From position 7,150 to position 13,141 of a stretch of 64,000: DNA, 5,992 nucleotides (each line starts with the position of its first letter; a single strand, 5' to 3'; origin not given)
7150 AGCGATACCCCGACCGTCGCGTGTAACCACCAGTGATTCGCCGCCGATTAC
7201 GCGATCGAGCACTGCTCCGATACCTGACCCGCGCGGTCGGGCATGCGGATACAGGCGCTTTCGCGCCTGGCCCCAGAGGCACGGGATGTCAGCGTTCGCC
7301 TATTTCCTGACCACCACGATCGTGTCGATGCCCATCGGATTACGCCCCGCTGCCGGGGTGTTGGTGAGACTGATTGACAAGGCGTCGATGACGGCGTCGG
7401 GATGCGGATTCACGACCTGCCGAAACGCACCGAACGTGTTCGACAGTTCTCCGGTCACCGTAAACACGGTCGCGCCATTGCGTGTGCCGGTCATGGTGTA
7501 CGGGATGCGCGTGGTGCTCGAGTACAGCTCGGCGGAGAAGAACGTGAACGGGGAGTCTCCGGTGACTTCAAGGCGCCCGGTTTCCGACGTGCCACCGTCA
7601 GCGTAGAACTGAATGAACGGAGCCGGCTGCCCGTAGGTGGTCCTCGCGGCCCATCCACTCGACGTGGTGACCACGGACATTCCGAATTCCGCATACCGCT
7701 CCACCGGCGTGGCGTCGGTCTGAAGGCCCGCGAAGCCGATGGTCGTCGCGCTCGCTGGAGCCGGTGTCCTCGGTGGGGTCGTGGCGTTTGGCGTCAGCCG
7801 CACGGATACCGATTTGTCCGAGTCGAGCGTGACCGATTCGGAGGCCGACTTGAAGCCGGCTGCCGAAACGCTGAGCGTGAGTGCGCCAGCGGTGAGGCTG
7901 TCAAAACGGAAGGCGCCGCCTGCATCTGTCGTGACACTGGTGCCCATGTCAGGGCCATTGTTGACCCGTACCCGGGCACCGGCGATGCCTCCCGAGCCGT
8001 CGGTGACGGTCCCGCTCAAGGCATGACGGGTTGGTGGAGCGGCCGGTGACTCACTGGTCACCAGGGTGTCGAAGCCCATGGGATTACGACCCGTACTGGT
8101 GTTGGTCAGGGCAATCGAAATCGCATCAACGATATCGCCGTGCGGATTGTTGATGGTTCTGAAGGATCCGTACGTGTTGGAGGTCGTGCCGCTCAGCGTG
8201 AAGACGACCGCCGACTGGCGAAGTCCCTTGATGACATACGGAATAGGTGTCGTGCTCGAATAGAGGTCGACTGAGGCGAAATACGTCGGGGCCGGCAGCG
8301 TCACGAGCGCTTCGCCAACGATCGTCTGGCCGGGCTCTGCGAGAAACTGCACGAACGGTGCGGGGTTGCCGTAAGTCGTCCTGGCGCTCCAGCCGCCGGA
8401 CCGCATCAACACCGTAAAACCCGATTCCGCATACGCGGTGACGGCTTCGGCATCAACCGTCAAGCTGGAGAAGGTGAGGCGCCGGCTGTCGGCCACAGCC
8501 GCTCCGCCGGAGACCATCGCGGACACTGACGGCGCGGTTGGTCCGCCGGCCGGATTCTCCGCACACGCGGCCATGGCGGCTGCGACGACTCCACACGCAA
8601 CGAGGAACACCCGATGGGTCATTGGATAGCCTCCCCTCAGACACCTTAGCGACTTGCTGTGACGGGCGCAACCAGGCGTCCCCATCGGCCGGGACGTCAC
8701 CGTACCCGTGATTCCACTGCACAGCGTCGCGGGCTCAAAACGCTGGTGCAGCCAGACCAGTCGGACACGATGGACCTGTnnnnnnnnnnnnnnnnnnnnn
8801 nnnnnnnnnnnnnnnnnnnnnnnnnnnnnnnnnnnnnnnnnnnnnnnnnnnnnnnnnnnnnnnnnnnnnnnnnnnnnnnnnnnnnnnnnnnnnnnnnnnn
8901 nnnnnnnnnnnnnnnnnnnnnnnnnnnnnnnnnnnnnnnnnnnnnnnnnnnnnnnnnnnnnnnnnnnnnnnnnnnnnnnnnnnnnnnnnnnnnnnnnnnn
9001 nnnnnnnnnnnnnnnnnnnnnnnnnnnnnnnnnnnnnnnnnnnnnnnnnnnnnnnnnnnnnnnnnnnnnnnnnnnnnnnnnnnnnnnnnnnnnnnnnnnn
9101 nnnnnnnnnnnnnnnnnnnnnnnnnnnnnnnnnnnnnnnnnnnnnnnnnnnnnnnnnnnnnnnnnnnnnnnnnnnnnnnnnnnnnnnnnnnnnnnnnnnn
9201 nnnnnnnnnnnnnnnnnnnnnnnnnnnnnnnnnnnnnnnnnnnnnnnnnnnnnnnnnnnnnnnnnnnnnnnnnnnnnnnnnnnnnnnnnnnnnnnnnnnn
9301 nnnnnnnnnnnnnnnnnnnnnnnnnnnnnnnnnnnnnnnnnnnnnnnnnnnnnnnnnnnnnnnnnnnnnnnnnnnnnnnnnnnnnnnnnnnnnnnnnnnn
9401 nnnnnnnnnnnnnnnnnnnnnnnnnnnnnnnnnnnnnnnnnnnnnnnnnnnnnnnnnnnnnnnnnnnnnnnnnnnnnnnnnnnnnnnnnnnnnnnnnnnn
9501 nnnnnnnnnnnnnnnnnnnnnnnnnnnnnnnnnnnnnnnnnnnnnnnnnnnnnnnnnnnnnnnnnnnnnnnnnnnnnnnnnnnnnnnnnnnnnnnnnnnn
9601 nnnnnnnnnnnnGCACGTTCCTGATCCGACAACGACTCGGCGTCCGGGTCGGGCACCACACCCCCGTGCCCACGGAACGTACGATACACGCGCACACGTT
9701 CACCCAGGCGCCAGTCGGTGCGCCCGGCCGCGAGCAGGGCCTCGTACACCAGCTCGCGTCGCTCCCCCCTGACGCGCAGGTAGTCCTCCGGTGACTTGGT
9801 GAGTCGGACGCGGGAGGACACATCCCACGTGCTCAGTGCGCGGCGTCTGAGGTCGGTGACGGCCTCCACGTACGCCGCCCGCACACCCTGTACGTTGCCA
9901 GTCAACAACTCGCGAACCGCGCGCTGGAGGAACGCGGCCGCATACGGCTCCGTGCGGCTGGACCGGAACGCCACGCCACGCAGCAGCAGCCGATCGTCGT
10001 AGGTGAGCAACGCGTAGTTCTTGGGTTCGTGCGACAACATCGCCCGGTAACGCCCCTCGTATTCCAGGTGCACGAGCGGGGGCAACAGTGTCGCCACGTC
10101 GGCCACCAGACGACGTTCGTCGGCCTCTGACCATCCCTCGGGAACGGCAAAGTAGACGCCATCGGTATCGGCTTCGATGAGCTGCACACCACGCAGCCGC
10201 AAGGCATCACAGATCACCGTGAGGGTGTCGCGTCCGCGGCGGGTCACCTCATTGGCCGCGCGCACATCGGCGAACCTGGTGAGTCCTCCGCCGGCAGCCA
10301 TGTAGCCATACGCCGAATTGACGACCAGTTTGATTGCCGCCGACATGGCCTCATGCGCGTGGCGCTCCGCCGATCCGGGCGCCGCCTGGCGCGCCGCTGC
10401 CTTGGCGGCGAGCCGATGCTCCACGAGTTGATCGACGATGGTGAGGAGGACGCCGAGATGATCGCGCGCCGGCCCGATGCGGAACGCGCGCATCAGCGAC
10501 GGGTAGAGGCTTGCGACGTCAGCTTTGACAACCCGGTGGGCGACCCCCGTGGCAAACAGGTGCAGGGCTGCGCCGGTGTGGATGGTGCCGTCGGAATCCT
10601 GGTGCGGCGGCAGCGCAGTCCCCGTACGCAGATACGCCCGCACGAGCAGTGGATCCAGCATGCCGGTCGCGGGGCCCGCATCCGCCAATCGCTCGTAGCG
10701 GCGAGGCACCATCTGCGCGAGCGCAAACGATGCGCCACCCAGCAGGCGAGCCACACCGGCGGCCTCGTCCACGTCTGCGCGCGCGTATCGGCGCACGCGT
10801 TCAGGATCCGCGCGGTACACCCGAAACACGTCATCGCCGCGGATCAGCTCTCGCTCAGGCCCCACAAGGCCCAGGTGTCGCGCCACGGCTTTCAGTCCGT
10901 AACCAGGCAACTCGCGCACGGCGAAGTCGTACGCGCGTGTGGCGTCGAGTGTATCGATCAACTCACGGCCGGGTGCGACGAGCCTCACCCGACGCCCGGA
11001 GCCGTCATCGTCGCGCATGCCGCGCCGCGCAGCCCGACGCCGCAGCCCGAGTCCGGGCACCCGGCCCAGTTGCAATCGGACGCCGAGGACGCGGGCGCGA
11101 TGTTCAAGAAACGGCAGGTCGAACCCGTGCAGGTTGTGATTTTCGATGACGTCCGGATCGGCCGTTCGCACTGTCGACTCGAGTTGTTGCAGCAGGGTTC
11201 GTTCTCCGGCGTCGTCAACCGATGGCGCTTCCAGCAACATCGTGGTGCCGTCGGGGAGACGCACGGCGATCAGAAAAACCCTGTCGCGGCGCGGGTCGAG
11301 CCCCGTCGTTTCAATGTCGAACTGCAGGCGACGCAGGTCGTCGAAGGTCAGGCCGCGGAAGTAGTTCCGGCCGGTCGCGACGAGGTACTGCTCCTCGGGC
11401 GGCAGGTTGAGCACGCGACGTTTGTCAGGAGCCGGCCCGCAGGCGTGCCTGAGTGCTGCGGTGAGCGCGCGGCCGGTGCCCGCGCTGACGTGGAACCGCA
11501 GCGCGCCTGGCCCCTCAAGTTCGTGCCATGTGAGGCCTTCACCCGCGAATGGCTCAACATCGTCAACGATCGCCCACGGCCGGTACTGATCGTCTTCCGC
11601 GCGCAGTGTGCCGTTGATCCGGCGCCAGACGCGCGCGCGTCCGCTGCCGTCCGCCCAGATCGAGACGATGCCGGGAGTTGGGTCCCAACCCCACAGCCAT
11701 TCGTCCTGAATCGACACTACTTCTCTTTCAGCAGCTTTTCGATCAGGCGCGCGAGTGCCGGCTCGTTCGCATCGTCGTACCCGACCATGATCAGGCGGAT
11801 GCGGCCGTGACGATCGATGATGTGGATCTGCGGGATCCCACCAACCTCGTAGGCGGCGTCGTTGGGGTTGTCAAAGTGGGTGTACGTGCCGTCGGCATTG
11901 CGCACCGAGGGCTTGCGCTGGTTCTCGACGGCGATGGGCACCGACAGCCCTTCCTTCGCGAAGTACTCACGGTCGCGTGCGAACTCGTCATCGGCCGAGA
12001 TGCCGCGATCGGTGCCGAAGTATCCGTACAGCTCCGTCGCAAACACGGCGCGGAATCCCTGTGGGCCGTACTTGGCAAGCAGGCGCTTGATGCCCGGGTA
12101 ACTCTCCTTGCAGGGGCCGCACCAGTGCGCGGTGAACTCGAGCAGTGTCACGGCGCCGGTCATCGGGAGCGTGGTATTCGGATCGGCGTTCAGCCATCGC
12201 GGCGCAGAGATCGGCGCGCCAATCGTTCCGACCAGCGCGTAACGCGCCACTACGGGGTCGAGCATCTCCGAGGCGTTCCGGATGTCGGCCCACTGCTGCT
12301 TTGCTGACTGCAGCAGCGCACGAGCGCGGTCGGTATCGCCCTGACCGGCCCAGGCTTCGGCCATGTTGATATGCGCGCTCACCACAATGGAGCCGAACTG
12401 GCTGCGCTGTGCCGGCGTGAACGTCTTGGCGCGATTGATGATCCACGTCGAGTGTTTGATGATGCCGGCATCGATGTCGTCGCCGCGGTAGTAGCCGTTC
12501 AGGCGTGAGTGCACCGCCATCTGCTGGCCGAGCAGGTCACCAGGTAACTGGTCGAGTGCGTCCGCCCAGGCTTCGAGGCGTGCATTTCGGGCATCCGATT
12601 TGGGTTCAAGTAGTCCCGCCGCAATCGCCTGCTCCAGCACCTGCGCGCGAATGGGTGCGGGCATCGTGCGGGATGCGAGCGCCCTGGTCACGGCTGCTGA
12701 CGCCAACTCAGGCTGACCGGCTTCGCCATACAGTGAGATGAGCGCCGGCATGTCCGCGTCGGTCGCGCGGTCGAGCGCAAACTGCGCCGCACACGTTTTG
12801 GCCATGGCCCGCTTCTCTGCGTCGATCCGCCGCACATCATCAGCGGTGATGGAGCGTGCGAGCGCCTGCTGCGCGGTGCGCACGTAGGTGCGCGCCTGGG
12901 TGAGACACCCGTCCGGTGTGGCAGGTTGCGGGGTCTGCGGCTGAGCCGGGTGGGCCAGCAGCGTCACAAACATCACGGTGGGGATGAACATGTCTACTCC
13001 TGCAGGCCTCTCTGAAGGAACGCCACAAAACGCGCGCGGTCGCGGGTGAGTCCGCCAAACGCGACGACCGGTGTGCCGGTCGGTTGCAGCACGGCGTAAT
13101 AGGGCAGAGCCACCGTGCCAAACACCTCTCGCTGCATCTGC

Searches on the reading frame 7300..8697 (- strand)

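Call 39: search_protein_families(library=pfam, proteins=[window:7300-8697:-], max_evalue=0.0001)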
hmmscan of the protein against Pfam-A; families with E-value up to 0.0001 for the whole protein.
window:7300-8697:- (465 aa): 3 families
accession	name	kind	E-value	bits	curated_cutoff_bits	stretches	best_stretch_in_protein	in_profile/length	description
PF13620.12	CarboxypepD_reg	-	1.6e-15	57.7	32.3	1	227-301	2-79/82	Carboxypeptidase regulatory-like domain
PF13715.12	CarbopepD_reg_2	-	5.3e-12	46.1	32.2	1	227-302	1-77/88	CarboxypepD_reg-like domain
PF17210.9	SdrD_B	-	6.9e-05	23.4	29.7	0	229-294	15-82/112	SdrD B-like domain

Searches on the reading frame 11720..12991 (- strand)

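Call 39: search_protein_families(library=pfam, proteins=[window:11720-12991:-], max_evalue=0.0001)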
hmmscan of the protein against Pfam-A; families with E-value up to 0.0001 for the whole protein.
window:11720-12991:- (424 aa): 2 families
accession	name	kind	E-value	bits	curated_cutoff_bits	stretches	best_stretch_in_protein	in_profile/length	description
PF08534.16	Redoxin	-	4e-06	27.1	26.6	1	278-413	27-144/148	Redoxin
PF00085.26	Thioredoxin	-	2e-05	25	23.5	0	281-308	20-47/103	Thioredoxin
